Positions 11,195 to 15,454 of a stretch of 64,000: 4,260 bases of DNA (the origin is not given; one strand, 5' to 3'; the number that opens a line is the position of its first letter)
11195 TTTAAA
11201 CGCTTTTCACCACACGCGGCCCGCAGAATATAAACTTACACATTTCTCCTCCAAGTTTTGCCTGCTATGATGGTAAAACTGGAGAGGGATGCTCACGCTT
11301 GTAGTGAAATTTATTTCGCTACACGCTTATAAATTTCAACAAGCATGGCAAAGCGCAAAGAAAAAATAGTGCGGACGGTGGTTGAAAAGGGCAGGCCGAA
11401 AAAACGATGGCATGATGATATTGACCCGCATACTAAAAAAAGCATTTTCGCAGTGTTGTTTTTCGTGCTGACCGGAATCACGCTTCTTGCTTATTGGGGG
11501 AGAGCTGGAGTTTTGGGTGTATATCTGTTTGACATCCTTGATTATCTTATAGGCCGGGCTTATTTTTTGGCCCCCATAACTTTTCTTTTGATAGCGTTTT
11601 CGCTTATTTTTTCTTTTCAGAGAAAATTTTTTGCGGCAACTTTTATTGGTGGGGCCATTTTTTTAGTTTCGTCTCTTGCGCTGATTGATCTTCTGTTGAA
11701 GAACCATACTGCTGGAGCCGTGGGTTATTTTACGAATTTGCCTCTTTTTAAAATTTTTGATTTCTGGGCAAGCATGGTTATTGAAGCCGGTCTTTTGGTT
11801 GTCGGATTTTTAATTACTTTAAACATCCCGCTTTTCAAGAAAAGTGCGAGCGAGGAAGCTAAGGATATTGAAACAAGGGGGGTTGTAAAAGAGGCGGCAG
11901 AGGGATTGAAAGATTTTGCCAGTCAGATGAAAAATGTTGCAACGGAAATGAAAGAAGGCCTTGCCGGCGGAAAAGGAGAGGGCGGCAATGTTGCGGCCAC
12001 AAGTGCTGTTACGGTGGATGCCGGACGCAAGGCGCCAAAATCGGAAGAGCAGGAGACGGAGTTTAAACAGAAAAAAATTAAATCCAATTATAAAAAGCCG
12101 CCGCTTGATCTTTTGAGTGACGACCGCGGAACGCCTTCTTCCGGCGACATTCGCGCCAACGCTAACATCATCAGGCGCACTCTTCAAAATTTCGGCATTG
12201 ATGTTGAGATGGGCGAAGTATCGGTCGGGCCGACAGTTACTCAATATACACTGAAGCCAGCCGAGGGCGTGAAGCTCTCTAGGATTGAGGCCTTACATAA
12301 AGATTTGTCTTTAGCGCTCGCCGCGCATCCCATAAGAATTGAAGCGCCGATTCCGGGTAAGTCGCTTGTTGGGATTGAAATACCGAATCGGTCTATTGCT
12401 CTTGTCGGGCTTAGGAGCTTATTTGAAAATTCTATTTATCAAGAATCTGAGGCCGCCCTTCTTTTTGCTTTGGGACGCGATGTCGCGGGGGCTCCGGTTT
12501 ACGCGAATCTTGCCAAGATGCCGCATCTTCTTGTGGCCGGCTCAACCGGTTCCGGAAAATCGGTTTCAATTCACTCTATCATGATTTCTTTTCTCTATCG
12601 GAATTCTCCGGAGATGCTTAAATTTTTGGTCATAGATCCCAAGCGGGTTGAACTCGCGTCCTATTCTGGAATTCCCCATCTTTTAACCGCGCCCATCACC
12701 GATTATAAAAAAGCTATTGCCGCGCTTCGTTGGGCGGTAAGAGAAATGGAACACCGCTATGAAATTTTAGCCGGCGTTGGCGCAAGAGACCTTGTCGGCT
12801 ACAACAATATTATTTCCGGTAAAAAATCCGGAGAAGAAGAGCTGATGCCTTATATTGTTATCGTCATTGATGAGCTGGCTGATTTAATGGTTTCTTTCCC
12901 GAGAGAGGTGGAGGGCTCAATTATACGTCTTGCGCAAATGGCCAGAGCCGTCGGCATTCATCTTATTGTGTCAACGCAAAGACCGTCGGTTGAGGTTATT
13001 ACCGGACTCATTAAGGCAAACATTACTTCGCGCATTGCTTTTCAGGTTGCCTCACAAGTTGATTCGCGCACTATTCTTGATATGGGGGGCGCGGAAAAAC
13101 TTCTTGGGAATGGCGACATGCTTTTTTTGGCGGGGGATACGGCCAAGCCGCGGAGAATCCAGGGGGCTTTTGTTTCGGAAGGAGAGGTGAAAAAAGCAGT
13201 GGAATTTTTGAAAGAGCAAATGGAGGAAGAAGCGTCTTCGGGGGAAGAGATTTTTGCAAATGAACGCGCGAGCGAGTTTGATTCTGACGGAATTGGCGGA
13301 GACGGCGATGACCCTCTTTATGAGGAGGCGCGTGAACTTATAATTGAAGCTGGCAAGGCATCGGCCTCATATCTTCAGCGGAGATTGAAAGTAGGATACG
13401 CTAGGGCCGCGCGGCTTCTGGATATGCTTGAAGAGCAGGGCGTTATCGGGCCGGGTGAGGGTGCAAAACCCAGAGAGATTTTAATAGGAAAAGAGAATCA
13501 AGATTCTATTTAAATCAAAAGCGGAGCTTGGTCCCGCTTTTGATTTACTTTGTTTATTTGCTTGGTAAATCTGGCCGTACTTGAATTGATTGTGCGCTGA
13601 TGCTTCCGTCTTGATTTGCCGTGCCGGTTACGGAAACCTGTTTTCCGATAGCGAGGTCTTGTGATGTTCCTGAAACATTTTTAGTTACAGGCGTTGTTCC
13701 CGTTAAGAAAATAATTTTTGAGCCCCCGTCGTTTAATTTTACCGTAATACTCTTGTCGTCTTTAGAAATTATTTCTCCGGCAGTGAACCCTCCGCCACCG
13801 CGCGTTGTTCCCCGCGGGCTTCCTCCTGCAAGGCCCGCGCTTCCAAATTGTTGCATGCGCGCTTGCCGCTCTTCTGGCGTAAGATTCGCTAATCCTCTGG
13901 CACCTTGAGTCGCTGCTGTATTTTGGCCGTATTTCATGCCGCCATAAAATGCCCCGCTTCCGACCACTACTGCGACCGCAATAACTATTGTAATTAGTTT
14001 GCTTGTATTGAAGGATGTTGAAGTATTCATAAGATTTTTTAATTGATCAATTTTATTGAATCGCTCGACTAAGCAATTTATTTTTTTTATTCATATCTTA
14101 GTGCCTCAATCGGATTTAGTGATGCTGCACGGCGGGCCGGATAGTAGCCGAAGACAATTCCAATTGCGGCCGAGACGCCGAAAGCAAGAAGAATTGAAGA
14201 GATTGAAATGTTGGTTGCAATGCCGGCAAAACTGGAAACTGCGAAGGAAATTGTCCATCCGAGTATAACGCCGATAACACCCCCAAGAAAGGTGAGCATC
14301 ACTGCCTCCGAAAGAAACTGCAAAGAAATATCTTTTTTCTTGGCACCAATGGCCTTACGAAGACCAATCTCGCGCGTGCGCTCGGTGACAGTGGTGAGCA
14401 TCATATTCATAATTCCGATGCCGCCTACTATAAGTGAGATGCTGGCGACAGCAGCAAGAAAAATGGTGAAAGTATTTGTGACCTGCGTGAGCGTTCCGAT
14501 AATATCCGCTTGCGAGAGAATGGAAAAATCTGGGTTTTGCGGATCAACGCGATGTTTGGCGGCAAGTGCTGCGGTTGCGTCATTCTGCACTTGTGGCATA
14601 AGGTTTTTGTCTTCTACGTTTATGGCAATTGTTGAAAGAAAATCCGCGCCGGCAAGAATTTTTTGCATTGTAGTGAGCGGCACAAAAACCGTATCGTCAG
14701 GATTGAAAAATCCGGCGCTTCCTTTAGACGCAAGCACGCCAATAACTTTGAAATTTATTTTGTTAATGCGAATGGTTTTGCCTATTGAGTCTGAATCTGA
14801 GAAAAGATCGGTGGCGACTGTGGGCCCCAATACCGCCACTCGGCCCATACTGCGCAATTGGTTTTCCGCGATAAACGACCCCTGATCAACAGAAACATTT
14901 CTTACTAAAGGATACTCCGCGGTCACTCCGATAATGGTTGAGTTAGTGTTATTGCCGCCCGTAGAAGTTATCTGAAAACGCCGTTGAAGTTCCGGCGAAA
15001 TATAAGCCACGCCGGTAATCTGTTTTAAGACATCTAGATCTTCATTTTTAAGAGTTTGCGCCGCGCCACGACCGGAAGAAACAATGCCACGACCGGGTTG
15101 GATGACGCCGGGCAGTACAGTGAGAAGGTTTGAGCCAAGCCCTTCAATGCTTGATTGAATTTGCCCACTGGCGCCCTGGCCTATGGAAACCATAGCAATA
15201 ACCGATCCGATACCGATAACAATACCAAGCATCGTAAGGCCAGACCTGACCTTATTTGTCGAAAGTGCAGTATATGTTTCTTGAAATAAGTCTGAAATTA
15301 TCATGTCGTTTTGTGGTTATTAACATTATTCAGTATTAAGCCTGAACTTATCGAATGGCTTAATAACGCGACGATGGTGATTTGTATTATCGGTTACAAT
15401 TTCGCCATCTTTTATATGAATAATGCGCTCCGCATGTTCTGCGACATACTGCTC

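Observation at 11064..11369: ftsK copy of the leader element: larger interior, mini-ORF overlapping the ftsK start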

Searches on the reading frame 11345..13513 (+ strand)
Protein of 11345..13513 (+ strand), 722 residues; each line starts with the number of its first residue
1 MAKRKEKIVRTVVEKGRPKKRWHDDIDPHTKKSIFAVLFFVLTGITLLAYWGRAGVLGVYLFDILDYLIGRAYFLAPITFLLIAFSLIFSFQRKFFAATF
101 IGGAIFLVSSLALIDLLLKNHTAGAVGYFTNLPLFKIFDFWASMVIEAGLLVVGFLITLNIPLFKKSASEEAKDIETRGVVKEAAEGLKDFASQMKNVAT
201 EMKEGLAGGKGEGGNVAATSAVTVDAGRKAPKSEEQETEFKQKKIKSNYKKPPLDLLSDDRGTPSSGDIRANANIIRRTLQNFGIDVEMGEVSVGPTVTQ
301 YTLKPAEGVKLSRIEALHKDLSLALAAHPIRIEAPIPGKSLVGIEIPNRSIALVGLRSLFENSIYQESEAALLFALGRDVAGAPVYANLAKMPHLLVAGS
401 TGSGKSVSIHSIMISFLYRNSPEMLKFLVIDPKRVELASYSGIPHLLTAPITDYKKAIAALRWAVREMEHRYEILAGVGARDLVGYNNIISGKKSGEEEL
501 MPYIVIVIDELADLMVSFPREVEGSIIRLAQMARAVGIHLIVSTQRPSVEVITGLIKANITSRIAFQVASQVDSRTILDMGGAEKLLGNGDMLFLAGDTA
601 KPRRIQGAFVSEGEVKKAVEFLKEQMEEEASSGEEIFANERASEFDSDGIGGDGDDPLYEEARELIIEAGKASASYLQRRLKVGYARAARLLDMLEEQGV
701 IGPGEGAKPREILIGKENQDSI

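Call 11: search_protein_families(library=pfam, proteins=[window:11345-13513:+])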
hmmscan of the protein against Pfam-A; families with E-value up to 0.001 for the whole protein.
window:11345-13513:+ (722 aa): 5 families
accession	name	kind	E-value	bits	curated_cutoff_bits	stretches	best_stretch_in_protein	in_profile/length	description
PF01580.24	FtsK_SpoIIIE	-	9.8e-56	189.1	24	1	356-549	2-221/221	FtsK/SpoIIIE family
PF17854.6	FtsK_alpha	-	2.5e-29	101.9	22.9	1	252-348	2-101/101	FtsK alpha domain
PF09397.16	FtsK_gamma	-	3.7e-27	94.3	30.6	1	655-714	3-62/63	Ftsk gamma domain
PF13491.11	FtsK_4TM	-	0.00017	21.7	23.1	1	54-163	47-163/171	4TM region of DNA translocase FtsK/SpoIIIE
PF01935.23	DUF87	-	0.00044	20.8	23.2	0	382-432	11-60/220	Helicase HerA, central domain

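Call 17: find_encoding_contigs(protein=window:11345-13513:+, flank=3000, max_places=6)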
Protein window:11345-13513:+ (722 aa): 1 contig read that carries it; 1 place shown.
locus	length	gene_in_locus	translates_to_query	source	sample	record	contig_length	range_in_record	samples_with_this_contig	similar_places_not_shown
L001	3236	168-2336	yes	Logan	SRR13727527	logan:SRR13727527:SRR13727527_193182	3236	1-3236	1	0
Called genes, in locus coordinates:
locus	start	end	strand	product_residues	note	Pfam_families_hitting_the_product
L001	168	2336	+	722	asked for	PF17854:FtsK_alpha, PF01580:FtsK_SpoIIIE, PF09397:FtsK_gamma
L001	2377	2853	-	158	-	-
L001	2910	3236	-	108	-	?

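Call 18: find_homologous_proteins(query=window:11345-13513:+, max_evalue=1e-50)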
Query window:11345-13513:+ (722 aa): 8000 proteins with E <= 1e-50 among 8000 candidates; the best 120 are listed.
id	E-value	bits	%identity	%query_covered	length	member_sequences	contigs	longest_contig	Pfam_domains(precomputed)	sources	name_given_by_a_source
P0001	0.0e+0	1569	100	100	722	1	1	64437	PF17854.7,PF01580.25,PF09397.17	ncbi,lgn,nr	ncbi:MAG: DNA translocase FtsK [bacterium]|nr:DNA translocase FtsK [bacterium]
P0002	0.0e+0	1296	82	99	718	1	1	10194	PF17854.7,PF01580.25,PF09397.17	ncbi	ncbi:MAG: DNA translocase FtsK [Candidatus Sungiibacteriota bacterium]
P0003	0.0e+0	1128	72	99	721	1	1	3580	PF17854.7,PF01580.25,PF09397.17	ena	-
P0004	0.0e+0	1124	71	99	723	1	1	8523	PF17854.7,PF01580.25,PF09397.17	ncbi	-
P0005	0.0e+0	1087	69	99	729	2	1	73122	PF17854.7,PF01580.25,PF09397.17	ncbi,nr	ncbi:MAG: DNA translocase FtsK [Candidatus Sungbacteria bacterium]|nr:DNA translocase FtsK [Candidat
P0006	0.0e+0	1083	69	100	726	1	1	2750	PF17854.7,PF01580.25,PF09397.17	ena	-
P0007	0.0e+0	1015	67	99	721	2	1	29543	PF17854.7,PF01580.25,PF09397.17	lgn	-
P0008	7.4e-297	1005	65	100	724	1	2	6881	PF17854.7,PF01580.25,PF09397.17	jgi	jgi:S-DNA-T family DNA segregation ATPase FtsK/SpoIIIE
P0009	4.0e-295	999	66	100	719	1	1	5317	PF17854.7,PF01580.25,PF09397.17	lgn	-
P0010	3.2e-294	996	66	99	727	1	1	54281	PF17854.7,PF01580.25,PF09397.17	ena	-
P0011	6.1e-294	995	66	99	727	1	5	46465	PF17854.7,PF01580.25,PF09397.17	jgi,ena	-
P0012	6.8e-294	995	66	99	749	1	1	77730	PF17854.7,PF01580.25,PF09397.17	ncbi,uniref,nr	ncbi:MAG: hypothetical protein A3B37_00690 [Candidatus Sungbacteria bacterium RIFCSPLOWO2_01_FULL_59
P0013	8.2e-294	995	66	99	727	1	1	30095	PF17854.7,PF01580.25,PF09397.17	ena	-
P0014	9.4e-294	994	64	100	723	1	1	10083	PF17854.7,PF01580.25,PF09397.17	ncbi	-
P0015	2.6e-293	993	65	100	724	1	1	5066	PF17854.7,PF01580.25,PF09397.17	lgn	-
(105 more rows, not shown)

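Call 19: find_encoding_contigs(protein=P0002, flank=2000, max_places=2)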
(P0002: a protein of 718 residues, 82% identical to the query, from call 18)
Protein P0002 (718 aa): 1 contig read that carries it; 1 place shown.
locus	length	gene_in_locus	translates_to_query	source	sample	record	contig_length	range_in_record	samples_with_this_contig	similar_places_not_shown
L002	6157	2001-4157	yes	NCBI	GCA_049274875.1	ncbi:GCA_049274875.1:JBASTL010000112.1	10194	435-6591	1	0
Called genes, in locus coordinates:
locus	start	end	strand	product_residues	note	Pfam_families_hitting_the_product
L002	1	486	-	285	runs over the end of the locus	PF12146:Hydrolase_4 (weak), PF00561:Abhydrolase_1, PF12697:Abhydrolase_6, PF00326:Peptidase_S9 (weak), PF01738:DLH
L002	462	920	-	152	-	-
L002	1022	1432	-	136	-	PF14325:DUF4383 (weak)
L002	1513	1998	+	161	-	-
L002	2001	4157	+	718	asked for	PF17854:FtsK_alpha, PF01580:FtsK_SpoIIIE, PF09397:FtsK_gamma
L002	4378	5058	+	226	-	-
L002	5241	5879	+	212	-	PF13413:HTH_25, PF09136:Glucodextran_B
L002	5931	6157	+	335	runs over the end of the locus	PF06745:ATPase (faint), PF00154:RecA_N, PF08423:Rad51, PF27531:MT3502_N (faint), PF02283:CobU (weak), PF21096:RecA_C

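Call 20: find_encoding_contigs(protein=P0005, flank=2000, max_places=2)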
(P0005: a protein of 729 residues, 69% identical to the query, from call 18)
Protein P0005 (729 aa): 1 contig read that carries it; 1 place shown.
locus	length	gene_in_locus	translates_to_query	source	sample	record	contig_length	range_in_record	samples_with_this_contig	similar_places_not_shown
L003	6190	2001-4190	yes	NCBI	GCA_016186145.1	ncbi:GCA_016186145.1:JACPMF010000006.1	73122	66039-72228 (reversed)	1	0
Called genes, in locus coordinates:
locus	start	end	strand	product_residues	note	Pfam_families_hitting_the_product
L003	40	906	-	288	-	PF02129:Peptidase_S15 (faint), PF00561:Abhydrolase_1, PF12146:Hydrolase_4 (faint), PF12697:Abhydrolase_6 (weak), PF00326:Peptidase_S9, PF01738:DLH (faint)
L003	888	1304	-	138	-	-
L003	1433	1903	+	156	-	-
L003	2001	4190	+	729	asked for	PF17854:FtsK_alpha, PF01580:FtsK_SpoIIIE, PF09397:FtsK_gamma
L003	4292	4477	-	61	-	-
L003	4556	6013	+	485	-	PF00749:tRNA-synt_1c, PF19269:Anticodon_2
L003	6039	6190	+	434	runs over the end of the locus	PF01551:Peptidase_M23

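Call 21: find_encoding_contigs(protein=P0004, flank=2000, max_places=2)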
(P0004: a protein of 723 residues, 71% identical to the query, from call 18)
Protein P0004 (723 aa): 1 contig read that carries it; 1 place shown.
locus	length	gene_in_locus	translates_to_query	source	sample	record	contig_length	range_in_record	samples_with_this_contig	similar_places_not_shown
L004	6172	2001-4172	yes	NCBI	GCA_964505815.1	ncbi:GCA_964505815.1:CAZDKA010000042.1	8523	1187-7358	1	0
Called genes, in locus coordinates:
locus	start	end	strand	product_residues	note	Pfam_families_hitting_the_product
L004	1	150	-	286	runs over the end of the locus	PF01738:DLH (faint), PF12146:Hydrolase_4 (weak), PF00561:Abhydrolase_1, PF12697:Abhydrolase_6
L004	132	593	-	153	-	-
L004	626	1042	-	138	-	PF14325:DUF4383 (weak)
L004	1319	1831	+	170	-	-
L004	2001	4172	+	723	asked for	PF17854:FtsK_alpha, PF01580:FtsK_SpoIIIE, PF09397:FtsK_gamma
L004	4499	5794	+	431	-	PF00275:EPSP_synthase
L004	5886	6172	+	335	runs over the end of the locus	PF00022:Actin, PF06723:MreB_Mbl, PF00012:HSP70, PF14450:FtsA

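Call 54: find_related_loci(query=window:11345-13513:+, collection=metagenome_contigs, flank=1200)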
Query window:11345-13513:+ (722 aa) in metagenome_contigs; peptide patterns used: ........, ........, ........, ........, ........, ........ (x = any residue, [..] = any of these).
600 stretches matched a pattern (row limit reached: there are more); 485 encode a relative of the query (tblastn E <= 1e-3); the best 80 are kept; 80 distinct loci.
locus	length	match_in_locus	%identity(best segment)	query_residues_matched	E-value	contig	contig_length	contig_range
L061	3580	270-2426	72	1-717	0e+0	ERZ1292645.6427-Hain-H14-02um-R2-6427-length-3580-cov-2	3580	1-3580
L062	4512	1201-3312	64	22-719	0e+0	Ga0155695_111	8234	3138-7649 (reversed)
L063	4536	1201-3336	64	1-721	0e+0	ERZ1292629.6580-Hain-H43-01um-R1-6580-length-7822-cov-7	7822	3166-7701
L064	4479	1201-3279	63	18-714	0e+0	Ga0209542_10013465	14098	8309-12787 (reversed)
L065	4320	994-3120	62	18-714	0e+0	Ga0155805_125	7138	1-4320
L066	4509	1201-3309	60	20-713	0e+0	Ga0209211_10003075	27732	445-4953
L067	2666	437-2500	62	20-713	0e+0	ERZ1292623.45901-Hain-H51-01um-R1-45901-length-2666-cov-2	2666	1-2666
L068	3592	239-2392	58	1-718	0e+0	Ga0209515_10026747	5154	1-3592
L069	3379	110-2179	59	22-713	0e+0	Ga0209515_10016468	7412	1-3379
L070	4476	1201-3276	60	14-718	0e+0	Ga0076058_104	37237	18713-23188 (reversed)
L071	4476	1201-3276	59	14-718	0e+0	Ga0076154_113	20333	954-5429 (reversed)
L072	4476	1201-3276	60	14-718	0e+0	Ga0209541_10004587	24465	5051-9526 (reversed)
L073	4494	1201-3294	58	18-719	0e+0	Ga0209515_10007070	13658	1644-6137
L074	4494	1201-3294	58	18-719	0e+0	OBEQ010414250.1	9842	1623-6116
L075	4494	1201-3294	58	18-719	0e+0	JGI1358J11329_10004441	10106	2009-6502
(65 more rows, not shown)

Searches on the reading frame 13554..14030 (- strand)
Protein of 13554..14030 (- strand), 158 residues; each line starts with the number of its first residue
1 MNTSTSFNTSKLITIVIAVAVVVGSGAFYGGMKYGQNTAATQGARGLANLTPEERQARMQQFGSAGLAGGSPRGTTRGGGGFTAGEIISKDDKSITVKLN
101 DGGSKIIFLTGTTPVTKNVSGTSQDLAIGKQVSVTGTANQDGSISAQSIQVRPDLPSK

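Call 11: search_protein_families(library=pfam, proteins=[window:13554-14030:-])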
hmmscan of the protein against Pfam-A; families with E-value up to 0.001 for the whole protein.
window:13554-14030:- (158 aa): 1 family
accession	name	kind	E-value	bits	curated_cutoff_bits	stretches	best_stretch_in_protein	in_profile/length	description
PF18914.6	DUF5666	-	7e-05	23.5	27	1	85-150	2-60/60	Domain of unknown function (DUF5666)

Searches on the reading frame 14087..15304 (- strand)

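Call 11: search_protein_families(library=pfam, proteins=[window:14087-15304:-])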
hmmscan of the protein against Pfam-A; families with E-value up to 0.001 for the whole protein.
window:14087-15304:- (405 aa): 2 families
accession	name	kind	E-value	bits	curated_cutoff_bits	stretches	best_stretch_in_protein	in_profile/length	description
PF12704.14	MacB_PCD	-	6.4e-49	167.5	27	1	21-245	1-206/207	MacB-like periplasmic core domain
PF02687.27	FtsX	-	1.2e-22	80.6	25.5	1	286-398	3-120/120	FtsX-like permease C-terminal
